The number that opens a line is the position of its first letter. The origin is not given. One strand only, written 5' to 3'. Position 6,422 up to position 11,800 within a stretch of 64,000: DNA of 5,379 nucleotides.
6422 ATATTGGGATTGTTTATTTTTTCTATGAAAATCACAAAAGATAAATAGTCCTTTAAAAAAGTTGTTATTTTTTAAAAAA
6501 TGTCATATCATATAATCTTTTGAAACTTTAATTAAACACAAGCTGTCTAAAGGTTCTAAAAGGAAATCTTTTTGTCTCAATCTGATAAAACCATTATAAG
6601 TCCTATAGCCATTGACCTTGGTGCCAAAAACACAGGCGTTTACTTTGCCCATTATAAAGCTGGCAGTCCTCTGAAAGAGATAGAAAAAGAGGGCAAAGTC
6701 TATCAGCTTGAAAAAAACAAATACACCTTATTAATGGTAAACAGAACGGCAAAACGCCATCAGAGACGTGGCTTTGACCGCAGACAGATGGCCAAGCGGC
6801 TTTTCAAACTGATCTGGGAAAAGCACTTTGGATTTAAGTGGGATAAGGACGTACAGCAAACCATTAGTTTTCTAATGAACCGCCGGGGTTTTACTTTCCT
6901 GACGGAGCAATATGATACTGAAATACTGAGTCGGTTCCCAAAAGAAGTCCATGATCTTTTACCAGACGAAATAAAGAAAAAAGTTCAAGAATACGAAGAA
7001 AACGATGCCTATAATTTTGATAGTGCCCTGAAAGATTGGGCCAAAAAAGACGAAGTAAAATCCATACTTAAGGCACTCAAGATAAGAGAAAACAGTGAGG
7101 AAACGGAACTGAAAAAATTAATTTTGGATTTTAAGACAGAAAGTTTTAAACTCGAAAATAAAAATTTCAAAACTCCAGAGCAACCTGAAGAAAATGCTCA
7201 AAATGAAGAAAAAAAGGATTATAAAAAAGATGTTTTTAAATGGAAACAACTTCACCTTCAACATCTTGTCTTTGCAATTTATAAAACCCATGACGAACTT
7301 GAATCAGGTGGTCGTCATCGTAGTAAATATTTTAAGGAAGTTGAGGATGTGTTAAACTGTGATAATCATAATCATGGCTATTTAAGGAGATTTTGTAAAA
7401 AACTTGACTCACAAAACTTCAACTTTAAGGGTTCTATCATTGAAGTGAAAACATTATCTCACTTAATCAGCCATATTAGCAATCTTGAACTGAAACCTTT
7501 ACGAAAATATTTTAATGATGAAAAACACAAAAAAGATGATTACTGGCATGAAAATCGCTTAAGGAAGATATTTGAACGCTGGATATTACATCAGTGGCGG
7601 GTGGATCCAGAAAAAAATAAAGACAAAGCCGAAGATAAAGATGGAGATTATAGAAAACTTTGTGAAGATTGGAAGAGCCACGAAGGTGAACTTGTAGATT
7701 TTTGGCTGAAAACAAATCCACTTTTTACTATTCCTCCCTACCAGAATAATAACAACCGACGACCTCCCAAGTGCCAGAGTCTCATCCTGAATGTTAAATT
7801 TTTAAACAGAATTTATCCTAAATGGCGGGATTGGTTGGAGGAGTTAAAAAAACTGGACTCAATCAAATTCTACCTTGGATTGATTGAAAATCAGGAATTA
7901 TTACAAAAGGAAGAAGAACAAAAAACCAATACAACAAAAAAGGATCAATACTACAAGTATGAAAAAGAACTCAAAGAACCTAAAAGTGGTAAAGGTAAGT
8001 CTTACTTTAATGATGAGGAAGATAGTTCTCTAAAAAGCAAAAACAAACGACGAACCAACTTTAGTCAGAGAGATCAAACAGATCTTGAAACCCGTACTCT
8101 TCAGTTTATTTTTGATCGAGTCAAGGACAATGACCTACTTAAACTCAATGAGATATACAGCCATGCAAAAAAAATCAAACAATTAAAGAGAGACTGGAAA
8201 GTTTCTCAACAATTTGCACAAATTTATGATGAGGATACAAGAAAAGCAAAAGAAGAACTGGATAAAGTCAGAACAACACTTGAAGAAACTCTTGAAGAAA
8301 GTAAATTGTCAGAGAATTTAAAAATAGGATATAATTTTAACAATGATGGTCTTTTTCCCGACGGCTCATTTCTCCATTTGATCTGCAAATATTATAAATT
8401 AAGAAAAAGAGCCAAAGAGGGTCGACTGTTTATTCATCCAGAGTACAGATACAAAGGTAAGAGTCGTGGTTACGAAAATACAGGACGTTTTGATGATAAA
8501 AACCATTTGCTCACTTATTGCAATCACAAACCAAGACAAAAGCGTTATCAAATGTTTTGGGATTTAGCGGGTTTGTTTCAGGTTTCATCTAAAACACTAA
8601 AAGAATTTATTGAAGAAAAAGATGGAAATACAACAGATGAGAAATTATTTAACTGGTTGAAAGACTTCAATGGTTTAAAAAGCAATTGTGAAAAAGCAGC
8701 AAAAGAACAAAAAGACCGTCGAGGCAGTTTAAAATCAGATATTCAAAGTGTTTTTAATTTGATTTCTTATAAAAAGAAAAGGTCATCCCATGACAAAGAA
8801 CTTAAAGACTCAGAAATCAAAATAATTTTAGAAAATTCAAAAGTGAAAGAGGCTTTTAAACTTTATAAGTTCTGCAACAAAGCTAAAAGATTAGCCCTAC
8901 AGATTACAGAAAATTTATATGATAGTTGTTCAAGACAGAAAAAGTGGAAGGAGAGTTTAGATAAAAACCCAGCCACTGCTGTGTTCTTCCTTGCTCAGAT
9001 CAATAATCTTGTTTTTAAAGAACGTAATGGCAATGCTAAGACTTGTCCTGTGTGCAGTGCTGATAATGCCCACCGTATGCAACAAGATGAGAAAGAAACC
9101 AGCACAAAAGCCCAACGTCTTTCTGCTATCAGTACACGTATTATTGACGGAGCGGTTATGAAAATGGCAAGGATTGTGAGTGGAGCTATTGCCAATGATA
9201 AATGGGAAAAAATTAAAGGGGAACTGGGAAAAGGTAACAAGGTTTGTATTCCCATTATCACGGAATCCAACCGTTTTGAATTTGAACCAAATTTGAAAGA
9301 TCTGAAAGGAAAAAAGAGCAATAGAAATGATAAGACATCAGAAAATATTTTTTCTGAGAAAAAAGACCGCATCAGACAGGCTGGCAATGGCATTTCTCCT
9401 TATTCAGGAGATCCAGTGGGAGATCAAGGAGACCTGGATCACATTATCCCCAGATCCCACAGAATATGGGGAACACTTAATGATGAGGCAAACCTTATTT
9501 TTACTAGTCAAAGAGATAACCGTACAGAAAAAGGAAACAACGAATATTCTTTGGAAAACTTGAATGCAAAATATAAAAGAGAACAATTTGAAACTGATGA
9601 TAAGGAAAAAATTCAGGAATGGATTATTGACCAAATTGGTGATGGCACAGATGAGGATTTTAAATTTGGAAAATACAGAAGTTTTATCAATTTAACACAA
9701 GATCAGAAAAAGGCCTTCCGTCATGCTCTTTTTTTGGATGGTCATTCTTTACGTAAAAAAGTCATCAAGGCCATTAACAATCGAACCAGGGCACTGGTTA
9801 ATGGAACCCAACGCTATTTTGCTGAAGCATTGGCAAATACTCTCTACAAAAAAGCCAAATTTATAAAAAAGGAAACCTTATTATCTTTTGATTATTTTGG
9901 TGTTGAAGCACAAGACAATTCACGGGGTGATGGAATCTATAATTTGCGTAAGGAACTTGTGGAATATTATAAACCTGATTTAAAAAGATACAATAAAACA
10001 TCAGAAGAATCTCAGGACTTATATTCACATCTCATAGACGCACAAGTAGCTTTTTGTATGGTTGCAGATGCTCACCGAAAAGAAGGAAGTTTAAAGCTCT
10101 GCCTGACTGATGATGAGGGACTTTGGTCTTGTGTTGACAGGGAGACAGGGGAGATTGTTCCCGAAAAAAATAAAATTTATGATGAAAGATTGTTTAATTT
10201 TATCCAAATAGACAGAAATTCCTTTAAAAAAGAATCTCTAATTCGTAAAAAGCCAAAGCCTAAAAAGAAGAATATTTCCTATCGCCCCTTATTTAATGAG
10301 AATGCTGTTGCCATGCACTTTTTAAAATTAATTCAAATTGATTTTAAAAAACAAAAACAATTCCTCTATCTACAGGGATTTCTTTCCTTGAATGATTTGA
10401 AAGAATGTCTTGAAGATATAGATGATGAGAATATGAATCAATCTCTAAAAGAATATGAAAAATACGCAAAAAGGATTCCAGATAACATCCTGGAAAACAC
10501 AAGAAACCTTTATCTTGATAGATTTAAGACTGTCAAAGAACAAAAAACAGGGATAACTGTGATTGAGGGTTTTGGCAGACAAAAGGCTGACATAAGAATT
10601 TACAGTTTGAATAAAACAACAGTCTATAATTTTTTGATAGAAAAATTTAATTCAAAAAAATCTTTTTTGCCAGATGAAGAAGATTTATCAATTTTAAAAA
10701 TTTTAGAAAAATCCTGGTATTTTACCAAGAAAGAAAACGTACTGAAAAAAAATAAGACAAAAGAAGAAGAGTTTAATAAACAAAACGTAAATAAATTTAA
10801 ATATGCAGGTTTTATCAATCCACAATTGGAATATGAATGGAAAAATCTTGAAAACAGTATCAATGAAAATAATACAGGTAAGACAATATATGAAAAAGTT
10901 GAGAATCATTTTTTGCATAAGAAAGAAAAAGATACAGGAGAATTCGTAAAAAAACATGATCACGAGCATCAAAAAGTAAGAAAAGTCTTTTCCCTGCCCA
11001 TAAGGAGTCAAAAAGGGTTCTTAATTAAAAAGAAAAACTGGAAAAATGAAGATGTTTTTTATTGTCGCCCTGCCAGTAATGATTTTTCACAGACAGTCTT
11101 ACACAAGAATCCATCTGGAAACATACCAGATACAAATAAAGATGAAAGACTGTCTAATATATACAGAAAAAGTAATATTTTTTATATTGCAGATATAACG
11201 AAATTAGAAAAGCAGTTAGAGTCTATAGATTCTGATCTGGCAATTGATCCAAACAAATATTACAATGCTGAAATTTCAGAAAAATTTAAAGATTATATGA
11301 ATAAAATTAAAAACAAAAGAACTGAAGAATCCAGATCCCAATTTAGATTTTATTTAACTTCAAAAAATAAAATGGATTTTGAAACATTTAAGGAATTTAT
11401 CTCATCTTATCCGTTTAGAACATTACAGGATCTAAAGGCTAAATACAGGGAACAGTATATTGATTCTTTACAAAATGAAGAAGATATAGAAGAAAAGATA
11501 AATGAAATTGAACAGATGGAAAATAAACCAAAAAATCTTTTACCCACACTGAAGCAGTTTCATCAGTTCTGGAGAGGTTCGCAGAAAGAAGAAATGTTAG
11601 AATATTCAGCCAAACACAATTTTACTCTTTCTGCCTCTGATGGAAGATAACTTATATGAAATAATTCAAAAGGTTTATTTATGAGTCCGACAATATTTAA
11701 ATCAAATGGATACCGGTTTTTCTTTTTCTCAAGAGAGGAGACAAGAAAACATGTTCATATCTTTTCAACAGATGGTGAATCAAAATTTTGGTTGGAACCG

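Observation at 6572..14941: Complete, divergent 1692-aa type II-B Cas9 with all RNA components, in a probable Bdellovibrionota-like host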

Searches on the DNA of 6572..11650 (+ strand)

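Call 87: search_dna_similar(query=L050:12900-16560:+, collection=phages, mode=distant, max_evalue=0.05, max_rows=10)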
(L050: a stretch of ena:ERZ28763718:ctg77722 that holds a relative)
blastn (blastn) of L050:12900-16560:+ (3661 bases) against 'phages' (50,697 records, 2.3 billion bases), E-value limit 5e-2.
No match.

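Call 88: search_dna_similar(query=L049:13140-15460:+, collection=phages, mode=distant, max_evalue=0.05, max_rows=10)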
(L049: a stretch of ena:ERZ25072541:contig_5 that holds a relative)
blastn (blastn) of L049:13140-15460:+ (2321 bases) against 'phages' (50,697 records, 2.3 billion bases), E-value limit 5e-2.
No match.

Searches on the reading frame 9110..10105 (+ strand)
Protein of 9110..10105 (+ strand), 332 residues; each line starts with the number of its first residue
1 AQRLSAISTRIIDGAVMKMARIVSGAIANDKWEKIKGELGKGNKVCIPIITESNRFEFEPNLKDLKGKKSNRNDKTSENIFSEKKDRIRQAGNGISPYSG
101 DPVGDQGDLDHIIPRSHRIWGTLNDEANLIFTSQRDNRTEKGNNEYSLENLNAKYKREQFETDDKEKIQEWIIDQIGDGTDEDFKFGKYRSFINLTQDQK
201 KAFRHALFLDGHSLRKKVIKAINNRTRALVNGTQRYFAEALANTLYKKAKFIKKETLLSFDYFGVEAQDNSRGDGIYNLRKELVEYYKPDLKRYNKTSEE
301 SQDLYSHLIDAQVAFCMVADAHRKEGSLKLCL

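Call 55: search_solved_structures(query=window:9110-10105:+, max_evalue=1e-10, show_alignments=1)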
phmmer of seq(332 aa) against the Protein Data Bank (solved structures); distinct sequences matched with E-value up to 1e-10: 7.
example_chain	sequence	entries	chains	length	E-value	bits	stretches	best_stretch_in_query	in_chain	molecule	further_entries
9n6t_A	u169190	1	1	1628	7e-92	311.4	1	1-330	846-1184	CRISPR-associated endonuclease Cas9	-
9ehf_A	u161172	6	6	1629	7e-92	311.4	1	1-330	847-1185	CRISPR-associated endonuclease Cas9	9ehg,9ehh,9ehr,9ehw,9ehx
5b2o_A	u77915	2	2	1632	4.4e-91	308.8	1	1-330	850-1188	CRISPR-associated endonuclease Cas9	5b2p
5b2q_A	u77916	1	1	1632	4.4e-91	308.7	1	1-330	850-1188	CRISPR-associated endonuclease Cas9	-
9ko9_A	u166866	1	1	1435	1.9e-30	109.5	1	4-323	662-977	CRISPR-associated endonuclease Cas9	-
8umf_A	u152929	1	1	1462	1.9e-30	109.5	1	4-323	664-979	Cas9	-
9kor_A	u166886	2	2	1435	1.4e-29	106.6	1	4-323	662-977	CRISPR-associated endonuclease Cas9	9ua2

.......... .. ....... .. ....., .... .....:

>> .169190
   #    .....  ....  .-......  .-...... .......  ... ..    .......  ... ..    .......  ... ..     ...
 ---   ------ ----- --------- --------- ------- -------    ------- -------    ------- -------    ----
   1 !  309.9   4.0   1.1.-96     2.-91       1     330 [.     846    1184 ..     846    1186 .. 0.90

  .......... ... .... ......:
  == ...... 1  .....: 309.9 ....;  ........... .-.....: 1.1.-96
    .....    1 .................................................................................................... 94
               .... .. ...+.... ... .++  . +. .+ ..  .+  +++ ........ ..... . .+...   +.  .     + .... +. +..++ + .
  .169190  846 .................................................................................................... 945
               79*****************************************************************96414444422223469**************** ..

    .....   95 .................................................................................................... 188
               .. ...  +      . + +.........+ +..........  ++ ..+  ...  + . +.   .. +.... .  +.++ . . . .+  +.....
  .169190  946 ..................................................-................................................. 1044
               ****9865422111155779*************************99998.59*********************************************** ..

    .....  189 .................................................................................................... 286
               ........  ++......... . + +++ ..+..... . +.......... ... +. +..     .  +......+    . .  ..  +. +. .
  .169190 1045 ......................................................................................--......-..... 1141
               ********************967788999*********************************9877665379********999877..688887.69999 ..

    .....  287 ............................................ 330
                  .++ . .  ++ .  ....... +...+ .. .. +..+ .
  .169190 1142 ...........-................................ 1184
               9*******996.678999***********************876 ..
